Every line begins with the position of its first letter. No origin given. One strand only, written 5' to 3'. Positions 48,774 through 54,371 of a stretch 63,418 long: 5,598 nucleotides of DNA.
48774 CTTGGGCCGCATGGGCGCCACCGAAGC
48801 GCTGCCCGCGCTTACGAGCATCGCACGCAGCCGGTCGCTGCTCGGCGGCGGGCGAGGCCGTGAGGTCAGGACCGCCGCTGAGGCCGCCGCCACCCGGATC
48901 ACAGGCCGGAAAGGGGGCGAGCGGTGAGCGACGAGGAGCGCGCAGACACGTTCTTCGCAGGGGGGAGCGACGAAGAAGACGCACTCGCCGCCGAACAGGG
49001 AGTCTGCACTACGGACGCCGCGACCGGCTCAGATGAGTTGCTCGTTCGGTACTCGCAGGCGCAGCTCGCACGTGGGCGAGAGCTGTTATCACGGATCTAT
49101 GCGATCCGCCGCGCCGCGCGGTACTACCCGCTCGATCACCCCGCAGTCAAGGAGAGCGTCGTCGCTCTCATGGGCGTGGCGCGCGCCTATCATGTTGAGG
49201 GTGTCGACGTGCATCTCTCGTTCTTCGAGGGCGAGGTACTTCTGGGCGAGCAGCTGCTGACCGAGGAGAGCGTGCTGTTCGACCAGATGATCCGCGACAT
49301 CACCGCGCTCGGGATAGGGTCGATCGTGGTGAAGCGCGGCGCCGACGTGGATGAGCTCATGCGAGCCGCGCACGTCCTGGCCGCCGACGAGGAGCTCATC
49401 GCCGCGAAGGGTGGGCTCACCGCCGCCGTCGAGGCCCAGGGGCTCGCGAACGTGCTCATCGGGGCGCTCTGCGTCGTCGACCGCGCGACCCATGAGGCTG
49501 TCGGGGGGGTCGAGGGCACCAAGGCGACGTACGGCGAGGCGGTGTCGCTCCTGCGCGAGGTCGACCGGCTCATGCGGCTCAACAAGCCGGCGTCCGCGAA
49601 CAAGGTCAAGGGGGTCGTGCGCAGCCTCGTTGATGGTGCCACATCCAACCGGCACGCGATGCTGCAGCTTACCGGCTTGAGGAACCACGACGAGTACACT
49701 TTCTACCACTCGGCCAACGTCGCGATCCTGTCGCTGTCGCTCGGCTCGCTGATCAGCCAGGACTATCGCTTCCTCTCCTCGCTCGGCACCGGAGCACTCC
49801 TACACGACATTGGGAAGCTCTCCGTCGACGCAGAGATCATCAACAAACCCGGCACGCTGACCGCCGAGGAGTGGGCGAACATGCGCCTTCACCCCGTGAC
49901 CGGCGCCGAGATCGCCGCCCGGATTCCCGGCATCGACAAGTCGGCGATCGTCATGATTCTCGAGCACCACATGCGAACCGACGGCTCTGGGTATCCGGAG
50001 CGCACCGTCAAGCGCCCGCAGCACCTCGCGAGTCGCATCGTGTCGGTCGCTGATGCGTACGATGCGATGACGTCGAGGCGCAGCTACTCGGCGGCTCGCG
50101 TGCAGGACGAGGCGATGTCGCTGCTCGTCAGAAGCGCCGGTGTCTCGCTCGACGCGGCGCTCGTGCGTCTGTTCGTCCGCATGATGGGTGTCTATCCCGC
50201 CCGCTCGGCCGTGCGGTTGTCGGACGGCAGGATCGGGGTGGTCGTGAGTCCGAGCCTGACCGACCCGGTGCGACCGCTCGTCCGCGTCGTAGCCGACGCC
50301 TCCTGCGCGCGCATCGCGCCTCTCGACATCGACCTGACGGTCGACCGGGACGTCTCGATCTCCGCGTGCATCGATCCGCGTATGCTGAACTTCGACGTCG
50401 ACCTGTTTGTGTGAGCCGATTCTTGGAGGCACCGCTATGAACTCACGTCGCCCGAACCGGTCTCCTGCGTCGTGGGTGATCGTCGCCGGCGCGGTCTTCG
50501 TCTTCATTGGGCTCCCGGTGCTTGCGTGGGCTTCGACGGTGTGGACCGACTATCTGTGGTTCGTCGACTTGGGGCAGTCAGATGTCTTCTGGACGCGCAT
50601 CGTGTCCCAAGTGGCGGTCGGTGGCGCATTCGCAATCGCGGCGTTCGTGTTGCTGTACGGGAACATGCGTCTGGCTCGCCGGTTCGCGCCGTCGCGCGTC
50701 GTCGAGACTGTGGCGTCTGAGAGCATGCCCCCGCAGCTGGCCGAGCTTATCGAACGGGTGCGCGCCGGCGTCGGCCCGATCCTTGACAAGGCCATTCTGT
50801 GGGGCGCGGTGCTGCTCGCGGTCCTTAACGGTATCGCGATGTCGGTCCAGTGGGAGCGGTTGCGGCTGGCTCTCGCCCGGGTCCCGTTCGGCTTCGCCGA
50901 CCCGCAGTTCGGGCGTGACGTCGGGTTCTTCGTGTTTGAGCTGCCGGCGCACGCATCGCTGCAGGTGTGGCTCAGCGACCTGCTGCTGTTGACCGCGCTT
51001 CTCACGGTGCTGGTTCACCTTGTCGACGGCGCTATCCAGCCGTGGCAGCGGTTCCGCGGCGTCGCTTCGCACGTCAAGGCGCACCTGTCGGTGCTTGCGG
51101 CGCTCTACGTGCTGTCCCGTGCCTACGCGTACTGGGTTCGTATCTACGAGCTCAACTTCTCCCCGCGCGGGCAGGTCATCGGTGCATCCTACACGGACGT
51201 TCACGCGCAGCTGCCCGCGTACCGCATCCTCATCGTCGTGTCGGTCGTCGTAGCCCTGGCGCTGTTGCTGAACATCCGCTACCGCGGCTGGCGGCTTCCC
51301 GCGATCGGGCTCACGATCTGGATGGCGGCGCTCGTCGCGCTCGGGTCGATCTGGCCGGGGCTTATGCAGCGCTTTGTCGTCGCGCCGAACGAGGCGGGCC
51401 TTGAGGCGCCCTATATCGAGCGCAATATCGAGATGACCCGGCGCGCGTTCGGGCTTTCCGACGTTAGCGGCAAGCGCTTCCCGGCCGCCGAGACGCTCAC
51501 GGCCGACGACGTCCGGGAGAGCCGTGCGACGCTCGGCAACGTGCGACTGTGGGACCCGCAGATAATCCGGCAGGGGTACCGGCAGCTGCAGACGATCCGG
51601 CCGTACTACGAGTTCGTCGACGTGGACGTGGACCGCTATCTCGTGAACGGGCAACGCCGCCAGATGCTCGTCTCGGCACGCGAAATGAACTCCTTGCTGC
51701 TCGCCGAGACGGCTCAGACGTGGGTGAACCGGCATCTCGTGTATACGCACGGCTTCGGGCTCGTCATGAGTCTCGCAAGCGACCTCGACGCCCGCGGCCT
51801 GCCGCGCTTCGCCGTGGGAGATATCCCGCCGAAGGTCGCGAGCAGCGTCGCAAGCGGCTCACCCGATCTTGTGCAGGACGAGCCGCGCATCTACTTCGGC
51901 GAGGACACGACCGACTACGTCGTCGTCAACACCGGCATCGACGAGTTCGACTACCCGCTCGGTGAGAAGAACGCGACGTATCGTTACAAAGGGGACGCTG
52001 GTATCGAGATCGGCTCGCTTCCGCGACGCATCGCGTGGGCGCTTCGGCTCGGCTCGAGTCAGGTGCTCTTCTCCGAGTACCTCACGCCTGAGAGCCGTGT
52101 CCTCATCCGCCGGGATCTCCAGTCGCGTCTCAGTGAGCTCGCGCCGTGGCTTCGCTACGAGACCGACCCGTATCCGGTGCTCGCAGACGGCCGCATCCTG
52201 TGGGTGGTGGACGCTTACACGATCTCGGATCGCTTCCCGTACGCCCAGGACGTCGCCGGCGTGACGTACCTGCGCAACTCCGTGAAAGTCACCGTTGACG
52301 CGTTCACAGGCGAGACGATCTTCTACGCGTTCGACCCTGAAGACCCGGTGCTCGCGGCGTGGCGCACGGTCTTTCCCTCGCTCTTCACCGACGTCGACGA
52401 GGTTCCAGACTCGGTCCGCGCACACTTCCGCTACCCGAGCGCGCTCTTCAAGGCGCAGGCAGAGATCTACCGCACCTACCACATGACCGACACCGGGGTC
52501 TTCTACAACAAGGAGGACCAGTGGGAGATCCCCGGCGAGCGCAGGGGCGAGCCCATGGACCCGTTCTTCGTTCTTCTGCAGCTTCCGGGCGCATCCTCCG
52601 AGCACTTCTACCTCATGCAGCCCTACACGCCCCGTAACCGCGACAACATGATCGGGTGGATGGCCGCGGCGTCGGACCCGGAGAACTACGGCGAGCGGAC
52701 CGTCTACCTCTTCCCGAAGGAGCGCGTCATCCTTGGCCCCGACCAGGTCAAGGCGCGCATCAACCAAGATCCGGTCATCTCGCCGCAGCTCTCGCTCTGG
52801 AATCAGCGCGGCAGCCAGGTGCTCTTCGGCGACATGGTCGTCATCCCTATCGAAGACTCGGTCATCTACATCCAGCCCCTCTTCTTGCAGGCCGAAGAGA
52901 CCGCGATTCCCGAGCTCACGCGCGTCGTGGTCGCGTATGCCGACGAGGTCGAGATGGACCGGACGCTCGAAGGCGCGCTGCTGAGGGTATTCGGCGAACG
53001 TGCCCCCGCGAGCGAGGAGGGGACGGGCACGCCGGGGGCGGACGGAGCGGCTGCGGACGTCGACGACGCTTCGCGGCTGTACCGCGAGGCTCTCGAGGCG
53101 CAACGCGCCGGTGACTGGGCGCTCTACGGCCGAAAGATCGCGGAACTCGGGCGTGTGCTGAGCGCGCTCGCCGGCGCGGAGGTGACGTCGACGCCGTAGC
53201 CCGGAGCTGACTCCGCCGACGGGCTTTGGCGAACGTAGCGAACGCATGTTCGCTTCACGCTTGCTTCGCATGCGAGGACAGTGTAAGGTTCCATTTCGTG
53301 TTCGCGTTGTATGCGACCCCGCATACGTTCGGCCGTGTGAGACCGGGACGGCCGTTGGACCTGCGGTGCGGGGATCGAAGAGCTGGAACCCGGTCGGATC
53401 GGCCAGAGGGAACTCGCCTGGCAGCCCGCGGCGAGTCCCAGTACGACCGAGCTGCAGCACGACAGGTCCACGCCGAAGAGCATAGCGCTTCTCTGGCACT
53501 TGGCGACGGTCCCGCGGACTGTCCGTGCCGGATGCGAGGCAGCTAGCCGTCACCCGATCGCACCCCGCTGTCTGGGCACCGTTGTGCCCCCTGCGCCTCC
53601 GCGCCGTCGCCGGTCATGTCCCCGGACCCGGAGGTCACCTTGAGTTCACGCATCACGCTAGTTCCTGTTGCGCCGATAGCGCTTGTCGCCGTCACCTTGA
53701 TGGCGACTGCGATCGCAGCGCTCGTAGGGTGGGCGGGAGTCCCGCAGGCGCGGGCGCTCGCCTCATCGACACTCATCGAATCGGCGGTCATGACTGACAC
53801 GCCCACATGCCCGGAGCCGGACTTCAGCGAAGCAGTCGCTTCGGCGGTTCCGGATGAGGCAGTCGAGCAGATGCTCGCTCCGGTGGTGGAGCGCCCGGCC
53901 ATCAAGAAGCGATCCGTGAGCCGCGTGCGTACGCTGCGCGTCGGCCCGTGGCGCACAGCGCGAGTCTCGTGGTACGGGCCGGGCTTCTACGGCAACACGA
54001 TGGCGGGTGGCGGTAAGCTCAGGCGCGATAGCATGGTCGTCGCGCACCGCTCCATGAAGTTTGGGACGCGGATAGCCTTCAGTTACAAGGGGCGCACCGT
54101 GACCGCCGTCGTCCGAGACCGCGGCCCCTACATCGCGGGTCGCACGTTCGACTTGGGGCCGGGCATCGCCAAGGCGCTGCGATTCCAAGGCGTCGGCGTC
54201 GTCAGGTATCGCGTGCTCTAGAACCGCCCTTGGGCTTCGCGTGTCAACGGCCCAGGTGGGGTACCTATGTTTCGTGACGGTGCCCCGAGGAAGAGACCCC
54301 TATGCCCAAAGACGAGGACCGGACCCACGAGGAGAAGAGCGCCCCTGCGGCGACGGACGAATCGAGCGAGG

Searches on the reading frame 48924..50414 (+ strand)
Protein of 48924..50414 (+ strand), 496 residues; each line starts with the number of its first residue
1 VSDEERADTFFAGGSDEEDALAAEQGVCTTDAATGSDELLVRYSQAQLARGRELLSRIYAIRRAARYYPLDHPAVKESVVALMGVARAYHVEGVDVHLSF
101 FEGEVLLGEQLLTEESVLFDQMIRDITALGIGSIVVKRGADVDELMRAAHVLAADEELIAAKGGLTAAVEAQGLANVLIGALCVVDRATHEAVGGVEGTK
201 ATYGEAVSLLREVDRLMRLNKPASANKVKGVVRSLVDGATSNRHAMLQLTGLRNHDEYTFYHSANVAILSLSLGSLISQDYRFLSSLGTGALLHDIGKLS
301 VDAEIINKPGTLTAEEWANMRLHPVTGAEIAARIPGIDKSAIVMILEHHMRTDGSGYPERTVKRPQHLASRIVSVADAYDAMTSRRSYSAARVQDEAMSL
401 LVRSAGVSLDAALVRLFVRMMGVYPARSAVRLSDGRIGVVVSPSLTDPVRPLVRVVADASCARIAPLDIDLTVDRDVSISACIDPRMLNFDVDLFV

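Call 85: search_protein_families(library=pfam, proteins=[window:48924-50414:+], max_evalue=0.0001)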
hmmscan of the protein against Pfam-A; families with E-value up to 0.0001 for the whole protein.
window:48924-50414:+ (496 aa): 2 families
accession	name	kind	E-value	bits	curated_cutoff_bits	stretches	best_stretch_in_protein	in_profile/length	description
PF13487.12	HD_5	-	1.1e-22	81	27.2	1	253-413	8-170/170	HD domain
PF01966.28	HD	-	1.1e-15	58.4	22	1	259-382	1-116/116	HD domain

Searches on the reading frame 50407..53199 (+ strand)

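Call 85: search_protein_families(library=pfam, proteins=[window:50407-53199:+], max_evalue=0.0001)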
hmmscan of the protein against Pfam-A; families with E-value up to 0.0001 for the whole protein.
window:50407-53199:+ (930 aa): 1 family
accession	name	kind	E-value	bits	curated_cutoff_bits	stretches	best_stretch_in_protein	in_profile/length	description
PF03699.18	UPF0182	-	5.4e-278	924.7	27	1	29-798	5-770/770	Uncharacterised protein family (UPF0182)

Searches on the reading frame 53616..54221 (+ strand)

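Call 85: search_protein_families(library=pfam, proteins=[window:53616-54221:+], max_evalue=0.0001)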
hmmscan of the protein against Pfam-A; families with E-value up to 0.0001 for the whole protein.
window:53616-54221:+ (201 aa): 1 family
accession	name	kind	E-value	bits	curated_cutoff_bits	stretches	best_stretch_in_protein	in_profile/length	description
PF03330.24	DPBB_1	-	1.4e-09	38.5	28.8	1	117-197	6-80/83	Lytic transglycolase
